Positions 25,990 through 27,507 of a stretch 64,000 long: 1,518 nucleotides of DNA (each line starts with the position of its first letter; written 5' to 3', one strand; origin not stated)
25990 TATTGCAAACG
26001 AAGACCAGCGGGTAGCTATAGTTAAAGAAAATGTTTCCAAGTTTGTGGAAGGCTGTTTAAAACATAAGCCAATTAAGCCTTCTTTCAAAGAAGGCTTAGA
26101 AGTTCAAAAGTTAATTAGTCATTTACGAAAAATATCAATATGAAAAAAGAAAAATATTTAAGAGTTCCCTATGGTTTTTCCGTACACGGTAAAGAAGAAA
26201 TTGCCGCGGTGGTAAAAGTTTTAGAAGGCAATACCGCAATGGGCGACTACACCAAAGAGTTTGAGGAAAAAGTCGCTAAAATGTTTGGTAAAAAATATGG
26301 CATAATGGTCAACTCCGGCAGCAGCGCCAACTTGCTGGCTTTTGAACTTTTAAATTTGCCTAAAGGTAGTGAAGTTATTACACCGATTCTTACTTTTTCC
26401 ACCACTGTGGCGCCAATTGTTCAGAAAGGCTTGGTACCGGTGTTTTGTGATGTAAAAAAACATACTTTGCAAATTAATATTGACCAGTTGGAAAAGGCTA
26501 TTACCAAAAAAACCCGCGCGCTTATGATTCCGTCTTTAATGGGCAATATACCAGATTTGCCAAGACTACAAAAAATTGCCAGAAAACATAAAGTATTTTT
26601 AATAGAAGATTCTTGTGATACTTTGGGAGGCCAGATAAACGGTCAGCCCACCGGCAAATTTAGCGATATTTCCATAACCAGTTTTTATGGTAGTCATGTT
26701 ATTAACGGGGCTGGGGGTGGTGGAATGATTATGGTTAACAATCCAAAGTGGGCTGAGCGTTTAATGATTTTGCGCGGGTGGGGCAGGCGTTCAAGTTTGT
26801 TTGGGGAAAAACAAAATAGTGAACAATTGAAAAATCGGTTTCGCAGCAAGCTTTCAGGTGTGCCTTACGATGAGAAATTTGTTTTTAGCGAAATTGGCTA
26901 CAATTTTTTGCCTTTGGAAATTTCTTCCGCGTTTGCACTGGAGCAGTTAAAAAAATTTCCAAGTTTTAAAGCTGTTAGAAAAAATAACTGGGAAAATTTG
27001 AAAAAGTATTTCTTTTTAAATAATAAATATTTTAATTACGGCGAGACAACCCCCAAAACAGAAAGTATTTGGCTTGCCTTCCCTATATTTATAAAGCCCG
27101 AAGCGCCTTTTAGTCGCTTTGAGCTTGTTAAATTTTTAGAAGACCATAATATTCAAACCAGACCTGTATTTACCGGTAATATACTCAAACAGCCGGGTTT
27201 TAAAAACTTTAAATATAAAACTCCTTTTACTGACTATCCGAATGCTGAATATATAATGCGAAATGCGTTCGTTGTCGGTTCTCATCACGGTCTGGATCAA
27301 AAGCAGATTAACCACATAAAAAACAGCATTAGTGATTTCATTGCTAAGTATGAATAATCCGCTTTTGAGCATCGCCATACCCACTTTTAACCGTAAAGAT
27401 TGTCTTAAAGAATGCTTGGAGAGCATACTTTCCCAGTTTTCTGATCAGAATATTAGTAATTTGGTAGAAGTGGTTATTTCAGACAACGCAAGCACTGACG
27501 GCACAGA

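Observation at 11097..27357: Non-canonical CDP-deoxy/branched-chain sugar pathway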

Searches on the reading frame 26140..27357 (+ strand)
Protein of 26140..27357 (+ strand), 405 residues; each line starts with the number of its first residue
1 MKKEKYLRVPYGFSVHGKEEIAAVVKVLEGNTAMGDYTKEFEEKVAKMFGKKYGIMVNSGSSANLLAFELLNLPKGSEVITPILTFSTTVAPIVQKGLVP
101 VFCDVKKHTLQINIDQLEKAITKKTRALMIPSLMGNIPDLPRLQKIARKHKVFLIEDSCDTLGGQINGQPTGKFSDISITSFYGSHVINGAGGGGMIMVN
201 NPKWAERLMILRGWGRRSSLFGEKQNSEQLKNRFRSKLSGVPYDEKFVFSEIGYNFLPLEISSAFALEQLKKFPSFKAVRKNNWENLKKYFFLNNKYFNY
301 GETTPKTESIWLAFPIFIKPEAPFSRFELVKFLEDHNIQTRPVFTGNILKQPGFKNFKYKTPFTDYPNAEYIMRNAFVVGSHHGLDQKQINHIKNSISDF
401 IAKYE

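Call 5: search_protein_families(library=pfam, proteins=[window:26140-27357:+])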
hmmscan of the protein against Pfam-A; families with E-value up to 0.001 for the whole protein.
window:26140-27357:+ (405 aa): 5 families
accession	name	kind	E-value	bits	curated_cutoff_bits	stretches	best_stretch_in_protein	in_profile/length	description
PF01041.23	DegT_DnrJ_EryC1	-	7.3e-79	266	19.8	1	17-397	4-359/360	DegT/DnrJ/EryC1/StrS aminotransferase family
PF00155.27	Aminotran_1_2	-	4.6e-10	39.7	19.7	1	36-157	42-185/361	Aminotransferase class I and II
PF01053.26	Cys_Met_Meta_PP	-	2.4e-09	36.7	27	1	38-211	54-225/381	Cys/Met metabolism PLP-dependent enzyme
PF01212.27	Beta_elim_lyase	-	4.3e-07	30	27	1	37-126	33-123/288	Beta-eliminating lyase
PF00266.25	Aminotran_5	-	1.7e-05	24.4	21.5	1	36-164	43-182/371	Aminotransferase class-V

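Call 7: search_protein_families(library=ncbifam, proteins=[window:26140-27357:+])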
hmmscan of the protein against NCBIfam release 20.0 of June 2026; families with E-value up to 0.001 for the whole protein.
window:26140-27357:+ (405 aa): 24 families
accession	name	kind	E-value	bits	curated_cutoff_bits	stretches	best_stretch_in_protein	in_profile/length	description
NF011936.0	PRK15407.1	equivalog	1.5e-103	346.9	423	1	8-403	36-438/440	lipopolysaccharide biosynthesis protein RfbH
TIGR03588.1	PseC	equivalog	4.1e-53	180.6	423.5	1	9-399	2-378/380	UDP-4-amino-4,6-dideoxy-N-acetyl-beta-L-altrosamine transaminase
TIGR04181.1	NHT_00031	hypoth_equivalog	3.1e-46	157.9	420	2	32-212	26-221/359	LegC family aminotransferase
NF008687.0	PRK11706.1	equivalog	1.3e-39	136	375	1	10-340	3-316/375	dTDP-4-amino-4,6-dideoxygalactose transaminase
NF008658.2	PRK11658.1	equivalog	3.4e-33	114.8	631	1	14-397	10-373/379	UDP-4-amino-4-deoxy-L-arabinose aminotransferase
TIGR02379.1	ECA_wecE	subfamily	4e-33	114.7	434.85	1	19-337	12-314/376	dTDP-4-amino-4,6-dideoxy-D-glucose transaminase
TIGR04427.1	PLP_DesI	equivalog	1.5e-28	100.1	650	1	32-217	48-230/390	dTDP-4-dehydro-6-deoxyglucose aminotransferase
TIGR01326.1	OAH_OAS_sulfhy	subfamily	1.1e-08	34.3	495.1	1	39-197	60-216/418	O-acetylhomoserine aminocarboxypropyltransferase/cysteine synthase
NF004650.0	PRK05994.1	equivalog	2.8e-08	33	667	1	40-197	67-222/427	O-acetylhomoserine aminocarboxypropyltransferase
NF005817.0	PRK07683.1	equivalog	8.2e-07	28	575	1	45-133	82-170/387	aminotransferase A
NF006096.0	PRK08248.1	equivalog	1.6e-06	27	726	1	34-197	62-223/431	homocysteine synthase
NF043007.1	CysBLyMetC_Staph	equivalog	1.1e-05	24.5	700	1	40-212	55-224/378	cystathionine beta-lyase MetC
NF004770.0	PRK06108.1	subfamily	3.2e-05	22.9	422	1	52-157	97-209/396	pyridoxal phosphate-dependent aminotransferase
NF005744.0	PRK07568.1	subfamily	4.2e-05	22.5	389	1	40-157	77-201/398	pyridoxal phosphate-dependent aminotransferase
NF006003.0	PRK08133.1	equivalog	5e-05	22.2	522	1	39-180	69-208/396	O-succinylhomoserine sulfhydrylase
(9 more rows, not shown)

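Call 11: search_solved_structures(query=window:26140-27357:+, show_alignments=3, max_evalue=1e-20)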
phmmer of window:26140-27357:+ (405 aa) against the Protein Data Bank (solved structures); distinct sequences matched with E-value up to 1e-20: 36.
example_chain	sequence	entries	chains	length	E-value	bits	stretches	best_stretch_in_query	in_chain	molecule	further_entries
3bcx_A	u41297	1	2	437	6.5e-68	232.8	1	10-401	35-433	CDP-6-deoxy-L-threo-D-glycero-4-hexulose-3-dehydrase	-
3bb8_A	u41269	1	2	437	5.1e-67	229.9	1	10-401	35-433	CDP-4-keto-6-deoxy-D-glucose-3-dehydrase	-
3b8x_A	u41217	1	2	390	3.4e-59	204.1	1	10-383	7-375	Pyridoxamine 5-phosphate-dependent dehydrase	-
2r0t_A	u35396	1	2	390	4.7e-59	203.7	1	10-383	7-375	Pyridoxamine 5-phosphate-dependent dehydrase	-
3gr9_A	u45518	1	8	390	4.8e-59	203.6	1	10-383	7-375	ColD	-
2gms_A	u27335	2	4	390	5e-59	203.5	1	10-383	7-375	Putative pyridoxamine 5-phosphate-dependent dehydrase, Wbdk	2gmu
7b0m_AAA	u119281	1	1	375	2.7e-42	148.5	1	21-217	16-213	Sugar aminotransferase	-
7b0d_A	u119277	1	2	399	1.6e-39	139.3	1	18-222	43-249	Glutamine--scyllo-inositol transaminase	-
9wvy_A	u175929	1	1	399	6.6e-35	124.1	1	11-281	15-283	Putative NDP-4-keto-6-deoxyglucose-3-dehydratase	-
3uwc_A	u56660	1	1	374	2.8e-33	118.8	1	31-215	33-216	Nucleotide-sugar aminotransferase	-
3bn1_A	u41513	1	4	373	4.6e-31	111.5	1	33-216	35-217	Perosamine synthetase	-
3dr7_A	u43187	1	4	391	5.6e-31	111.2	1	33-216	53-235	Putative perosamine synthetase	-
3dr4_A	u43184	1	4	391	7.1e-31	110.9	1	33-216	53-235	Putative perosamine synthetase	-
2c7t_A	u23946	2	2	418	3.8e-26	95.3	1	38-216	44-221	GLUTAMINE-2-DEOXY-SCYLLO-INOSOSE AMINOTRANSFERASE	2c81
5w71_A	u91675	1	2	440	4.4e-26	95.1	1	38-216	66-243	L-glutamine:2-deoxy-scyllo-inosose aminotransferase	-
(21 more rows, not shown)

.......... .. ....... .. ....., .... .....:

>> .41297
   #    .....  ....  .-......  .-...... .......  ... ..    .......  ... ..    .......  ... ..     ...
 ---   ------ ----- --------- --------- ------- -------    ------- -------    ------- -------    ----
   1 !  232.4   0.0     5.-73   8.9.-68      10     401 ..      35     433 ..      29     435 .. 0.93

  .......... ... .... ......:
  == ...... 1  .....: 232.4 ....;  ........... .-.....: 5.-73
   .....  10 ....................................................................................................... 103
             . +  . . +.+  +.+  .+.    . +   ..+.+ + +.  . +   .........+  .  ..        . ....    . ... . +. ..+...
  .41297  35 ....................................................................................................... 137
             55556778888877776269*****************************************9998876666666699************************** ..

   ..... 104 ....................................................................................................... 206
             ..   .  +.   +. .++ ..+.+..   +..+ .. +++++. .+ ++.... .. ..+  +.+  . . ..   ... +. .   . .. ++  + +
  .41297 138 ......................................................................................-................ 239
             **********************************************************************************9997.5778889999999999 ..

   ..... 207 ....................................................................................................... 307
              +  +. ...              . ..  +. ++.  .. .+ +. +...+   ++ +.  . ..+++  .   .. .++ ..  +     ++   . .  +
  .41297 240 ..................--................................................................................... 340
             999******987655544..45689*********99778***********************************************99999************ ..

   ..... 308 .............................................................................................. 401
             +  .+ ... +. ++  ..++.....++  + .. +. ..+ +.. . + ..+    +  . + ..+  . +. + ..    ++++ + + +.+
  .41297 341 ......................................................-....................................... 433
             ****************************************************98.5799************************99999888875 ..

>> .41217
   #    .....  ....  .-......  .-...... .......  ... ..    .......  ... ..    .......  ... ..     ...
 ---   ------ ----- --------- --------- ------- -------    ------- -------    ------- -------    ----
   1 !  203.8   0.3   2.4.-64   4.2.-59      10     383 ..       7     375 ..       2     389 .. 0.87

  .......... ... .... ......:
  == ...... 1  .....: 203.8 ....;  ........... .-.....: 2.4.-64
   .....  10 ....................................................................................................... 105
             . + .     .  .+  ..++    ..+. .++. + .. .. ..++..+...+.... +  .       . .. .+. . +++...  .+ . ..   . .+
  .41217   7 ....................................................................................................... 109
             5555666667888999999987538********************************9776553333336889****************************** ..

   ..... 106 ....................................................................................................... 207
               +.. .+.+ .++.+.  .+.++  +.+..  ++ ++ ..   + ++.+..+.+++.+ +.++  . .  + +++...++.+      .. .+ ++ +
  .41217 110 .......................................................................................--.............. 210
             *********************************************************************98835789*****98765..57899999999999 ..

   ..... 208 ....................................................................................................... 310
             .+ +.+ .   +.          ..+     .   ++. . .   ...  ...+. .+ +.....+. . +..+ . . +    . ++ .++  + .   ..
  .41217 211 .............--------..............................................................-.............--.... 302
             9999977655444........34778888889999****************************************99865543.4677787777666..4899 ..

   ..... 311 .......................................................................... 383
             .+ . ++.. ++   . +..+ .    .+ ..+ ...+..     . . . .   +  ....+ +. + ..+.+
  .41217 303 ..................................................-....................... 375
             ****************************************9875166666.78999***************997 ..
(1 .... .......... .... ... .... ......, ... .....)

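Call 40: find_homologous_proteins(query=window:26140-27357:+, max_evalue=1e-40)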
Query window:26140-27357:+ (405 aa): 8000 proteins with E <= 1e-40 among 8000 candidates; the best 120 are listed.
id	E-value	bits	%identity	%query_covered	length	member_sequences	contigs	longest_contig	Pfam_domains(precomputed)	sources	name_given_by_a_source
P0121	1.7e-272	921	100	100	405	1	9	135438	PF00155.28,PF00266.26,PF01212.28,PF01053.27,PF01041.24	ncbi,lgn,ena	-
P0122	5.7e-272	920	100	100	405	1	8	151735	PF00155.28,PF00266.26,PF01212.28,PF01053.27,PF01041.24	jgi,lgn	jgi:CDP-6-deoxy-D-xylo-4-hexulose-3-dehydrase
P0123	3.0e-271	917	100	100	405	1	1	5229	PF00155.28,PF01212.28,PF01053.27,PF01041.24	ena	-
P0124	1.3e-269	912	99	100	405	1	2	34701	PF00155.28,PF01212.28,PF01053.27,PF01041.24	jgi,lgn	jgi:CDP-6-deoxy-D-xylo-4-hexulose-3-dehydrase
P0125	2.9e-225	766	82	100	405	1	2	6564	PF00155.28,PF01212.28,PF01053.27,PF01041.24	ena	-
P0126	1.1e-224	764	81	100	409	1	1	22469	PF00155.28,PF01053.27,PF01041.24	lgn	-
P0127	3.3e-222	756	80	99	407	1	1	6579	PF00155.28,PF01212.28,PF01053.27,PF01041.24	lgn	-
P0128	9.6e-219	744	79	100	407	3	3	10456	PF00155.28,PF01212.28,PF01053.27,PF01041.24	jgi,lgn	jgi:CDP-6-deoxy-D-xylo-4-hexulose-3-dehydrase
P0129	1.8e-215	734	78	99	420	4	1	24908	PF00155.28,PF01212.28,PF01053.27,PF01041.24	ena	-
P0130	9.2e-211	718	76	99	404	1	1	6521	PF00155.28,PF01053.27,PF01041.24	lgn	-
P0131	1.1e-210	718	75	100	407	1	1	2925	PF00155.28,PF01212.28,PF01053.27,PF01041.24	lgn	-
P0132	2.4e-210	717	76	99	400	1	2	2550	PF00155.28,PF01053.27,PF01041.24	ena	-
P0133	3.2e-210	716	76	100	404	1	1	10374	PF00155.28,PF01212.28,PF01053.27,PF01041.24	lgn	-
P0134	4.2e-208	709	76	100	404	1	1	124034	PF00155.28,PF01212.28,PF01041.24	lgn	-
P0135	5.7e-204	696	73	100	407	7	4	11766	PF00155.28,PF01212.28,PF01053.27,PF01041.24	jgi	jgi:CDP-6-deoxy-D-xylo-4-hexulose-3-dehydrase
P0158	2.0e-191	654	71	100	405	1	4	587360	PF00155.28,PF01212.28,PF01053.27,PF01041.24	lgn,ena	-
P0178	1.1e-188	645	70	100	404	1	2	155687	PF00155.28,PF01212.28,PF01053.27,PF01041.24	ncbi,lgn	ncbi:MAG: aminotransferase class I/II-fold pyridoxal phosphate-dependent enzyme [Minisyncoccia bacte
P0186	2.5e-187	641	70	98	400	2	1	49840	PF00155.28,PF01212.28,PF01053.27,PF01041.24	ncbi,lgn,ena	-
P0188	3.0e-187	641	70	99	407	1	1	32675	PF00155.28,PF01212.28,PF01053.27,PF01041.24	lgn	-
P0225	9.3e-185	632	68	99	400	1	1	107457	PF00155.28,PF01212.28,PF01053.27,PF01041.24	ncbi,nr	ncbi:aminotransferase class I/II-fold pyridoxal phosphate-dependent enzyme [Candidatus Parcubacteria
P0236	6.7e-184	630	68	100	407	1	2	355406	PF00155.28,PF01212.28,PF01053.27,PF01041.24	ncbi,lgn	-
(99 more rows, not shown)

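Call 42: find_encoding_contigs(protein=P0158, flank=10000, max_places=1)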
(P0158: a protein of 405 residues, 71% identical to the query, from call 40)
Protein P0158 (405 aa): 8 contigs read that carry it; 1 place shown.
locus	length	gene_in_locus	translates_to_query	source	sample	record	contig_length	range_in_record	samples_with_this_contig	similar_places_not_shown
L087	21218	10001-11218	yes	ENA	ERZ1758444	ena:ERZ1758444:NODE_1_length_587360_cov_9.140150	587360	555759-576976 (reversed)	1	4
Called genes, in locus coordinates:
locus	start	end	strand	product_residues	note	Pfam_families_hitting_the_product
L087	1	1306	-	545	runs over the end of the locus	PF02142:MGS, PF01808:AICARFT_IMPCHas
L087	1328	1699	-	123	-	PF16320:Ribosomal_L12_N, PF00542:Ribosomal_L12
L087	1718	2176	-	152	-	PF00466:Ribosomal_L10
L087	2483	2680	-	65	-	-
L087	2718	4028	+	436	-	PF02397:Bac_transf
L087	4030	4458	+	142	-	PF01467:CTP_transf_like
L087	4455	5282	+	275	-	PF01061:ABC2_membrane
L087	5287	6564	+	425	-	PF00005:ABC_tran, PF13304:AAA_21 (faint)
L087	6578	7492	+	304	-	PF00483:NTP_transferase, PF12804:NTP_transf_3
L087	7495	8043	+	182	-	PF00908:dTDP_sugar_isom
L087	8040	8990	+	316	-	PF01073:3Beta_HSD, PF01370:Epimerase, PF02719:Polysacc_synt_2, PF04321:RmlD_sub_bind, PF05368:NmrA (weak), PF07993:NAD_binding_4, PF13460:NAD_binding_10, PF16363:GDP_Man_Dehyd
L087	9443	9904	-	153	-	-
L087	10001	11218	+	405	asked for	PF01041:DegT_DnrJ_EryC1, PF01212:Beta_elim_lyase (weak), PF00155:Aminotran_1_2, PF01053:Cys_Met_Meta_PP (weak)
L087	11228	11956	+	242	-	PF00483:NTP_transferase, PF12804:NTP_transf_3 (weak)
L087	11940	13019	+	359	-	PF04321:RmlD_sub_bind, PF01073:3Beta_HSD, PF01370:Epimerase, PF02719:Polysacc_synt_2, PF16363:GDP_Man_Dehyd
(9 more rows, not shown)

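Call 43: find_encoding_contigs(protein=P0178, flank=10000, max_places=1)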
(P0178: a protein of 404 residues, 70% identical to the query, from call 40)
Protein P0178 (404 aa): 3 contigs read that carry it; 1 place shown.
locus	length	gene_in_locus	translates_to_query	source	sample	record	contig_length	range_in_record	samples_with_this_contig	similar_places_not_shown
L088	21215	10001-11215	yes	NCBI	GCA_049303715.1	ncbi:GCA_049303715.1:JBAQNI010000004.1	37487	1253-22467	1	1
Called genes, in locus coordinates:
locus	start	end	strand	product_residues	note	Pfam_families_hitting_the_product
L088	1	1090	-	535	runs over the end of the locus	PF02142:MGS, PF01808:AICARFT_IMPCHas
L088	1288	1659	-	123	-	PF16320:Ribosomal_L12_N, PF00542:Ribosomal_L12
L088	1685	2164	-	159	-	PF00466:Ribosomal_L10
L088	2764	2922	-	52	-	-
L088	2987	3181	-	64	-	-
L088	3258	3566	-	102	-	-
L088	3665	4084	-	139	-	PF01467:CTP_transf_like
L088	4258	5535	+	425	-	PF02397:Bac_transf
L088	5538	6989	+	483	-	PF01943:Polysacc_synt, PF03023:MurJ, PF13440:Polysacc_synt_3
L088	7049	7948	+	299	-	PF00483:NTP_transferase, PF12804:NTP_transf_3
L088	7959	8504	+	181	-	PF00908:dTDP_sugar_isom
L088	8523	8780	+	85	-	PF01541:GIY-YIG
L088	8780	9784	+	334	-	PF01073:3Beta_HSD, PF01370:Epimerase, PF02719:Polysacc_synt_2, PF04321:RmlD_sub_bind, PF07993:NAD_binding_4, PF13460:NAD_binding_10 (weak), PF16363:GDP_Man_Dehyd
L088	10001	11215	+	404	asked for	PF01041:DegT_DnrJ_EryC1, PF01212:Beta_elim_lyase (faint), PF00155:Aminotran_1_2, PF01053:Cys_Met_Meta_PP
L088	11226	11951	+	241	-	PF00483:NTP_transferase, PF12804:NTP_transf_3 (weak)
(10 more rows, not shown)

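Call 44: find_encoding_contigs(protein=P0236, flank=10000, max_places=1)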
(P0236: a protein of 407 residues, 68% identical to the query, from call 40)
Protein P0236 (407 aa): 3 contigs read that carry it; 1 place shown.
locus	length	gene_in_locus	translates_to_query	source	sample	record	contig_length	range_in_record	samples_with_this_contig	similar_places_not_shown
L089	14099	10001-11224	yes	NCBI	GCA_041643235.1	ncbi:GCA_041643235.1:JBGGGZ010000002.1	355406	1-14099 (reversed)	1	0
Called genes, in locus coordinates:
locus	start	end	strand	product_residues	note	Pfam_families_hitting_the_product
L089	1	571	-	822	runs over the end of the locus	PF07517:SecA_DEAD, PF01043:SecA_PP_bind, PF21090:P-loop_SecA, PF07516:SecA_SW, PF02810:SEC-C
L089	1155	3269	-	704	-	PF04932:Wzy_C, PF13181:TPR_8 (faint), PF14559:TPR_19 (faint), PF23914:TPR_CcmH_CycH (faint), PF00515:TPR_1 (faint), PF07719:TPR_2 (faint), PF13424:TPR_12 (weak), PF21033:RMD1-3 (weak)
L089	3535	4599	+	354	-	PF18025:FucT_N, PF00852:Glyco_transf_10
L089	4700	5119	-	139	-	-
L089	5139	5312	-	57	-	-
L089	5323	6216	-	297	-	PF02779:Transket_pyr, PF02780:Transketolase_C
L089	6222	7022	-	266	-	PF00456:Transketolase_N, PF13292:DXP_synthase_N (faint), PF00676:E1_dh (weak), PF09364:XFP_N (weak)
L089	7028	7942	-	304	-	PF01370:Epimerase, PF16363:GDP_Man_Dehyd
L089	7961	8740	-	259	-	PF00483:NTP_transferase, PF12804:NTP_transf_3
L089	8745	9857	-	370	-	PF04321:RmlD_sub_bind, PF01370:Epimerase, PF02719:Polysacc_synt_2, PF16363:GDP_Man_Dehyd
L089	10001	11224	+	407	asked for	PF01041:DegT_DnrJ_EryC1, PF01212:Beta_elim_lyase (weak), PF00155:Aminotran_1_2 (weak), PF01053:Cys_Met_Meta_PP (weak)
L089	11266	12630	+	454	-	PF03023:MurJ (faint), PF01943:Polysacc_synt, PF13440:Polysacc_synt_3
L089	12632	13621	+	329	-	PF00535:Glycos_transf_2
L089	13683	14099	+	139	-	?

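Call 45: find_encoding_contigs(protein=P0225, flank=10000, max_places=1)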
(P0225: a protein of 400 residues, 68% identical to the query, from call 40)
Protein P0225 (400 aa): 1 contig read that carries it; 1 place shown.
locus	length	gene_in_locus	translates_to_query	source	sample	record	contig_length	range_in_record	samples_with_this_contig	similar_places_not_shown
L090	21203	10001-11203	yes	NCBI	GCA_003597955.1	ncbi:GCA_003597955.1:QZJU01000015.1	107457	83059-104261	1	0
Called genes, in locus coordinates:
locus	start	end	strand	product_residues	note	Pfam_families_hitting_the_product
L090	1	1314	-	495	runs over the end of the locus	-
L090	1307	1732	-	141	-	-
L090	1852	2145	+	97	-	-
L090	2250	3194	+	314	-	PF00106:adh_short (weak), PF01073:3Beta_HSD, PF01370:Epimerase, PF02719:Polysacc_synt_2, PF04321:RmlD_sub_bind, PF07993:NAD_binding_4, PF13460:NAD_binding_10, PF16363:GDP_Man_Dehyd, +1 more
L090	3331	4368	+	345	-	PF01370:Epimerase, PF04321:RmlD_sub_bind, PF16363:GDP_Man_Dehyd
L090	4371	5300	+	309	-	PF01370:Epimerase, PF04321:RmlD_sub_bind, PF16363:GDP_Man_Dehyd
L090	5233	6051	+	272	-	PF11913:DUF3431 (faint)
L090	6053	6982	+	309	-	PF01073:3Beta_HSD, PF01370:Epimerase, PF02719:Polysacc_synt_2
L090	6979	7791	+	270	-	PF01370:Epimerase (weak), PF04321:RmlD_sub_bind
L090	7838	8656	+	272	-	PF01061:ABC2_membrane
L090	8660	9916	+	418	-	PF00005:ABC_tran, PF00004:AAA (faint), PF13304:AAA_21 (faint), PF14524:Wzt_C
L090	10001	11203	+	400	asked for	PF01041:DegT_DnrJ_EryC1, PF01212:Beta_elim_lyase (faint), PF00155:Aminotran_1_2, PF01053:Cys_Met_Meta_PP (weak)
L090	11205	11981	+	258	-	PF00483:NTP_transferase, PF12804:NTP_transf_3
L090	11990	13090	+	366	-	PF04321:RmlD_sub_bind, PF01073:3Beta_HSD, PF01370:Epimerase, PF02719:Polysacc_synt_2, PF07993:NAD_binding_4 (faint), PF16363:GDP_Man_Dehyd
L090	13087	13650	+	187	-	PF00908:dTDP_sugar_isom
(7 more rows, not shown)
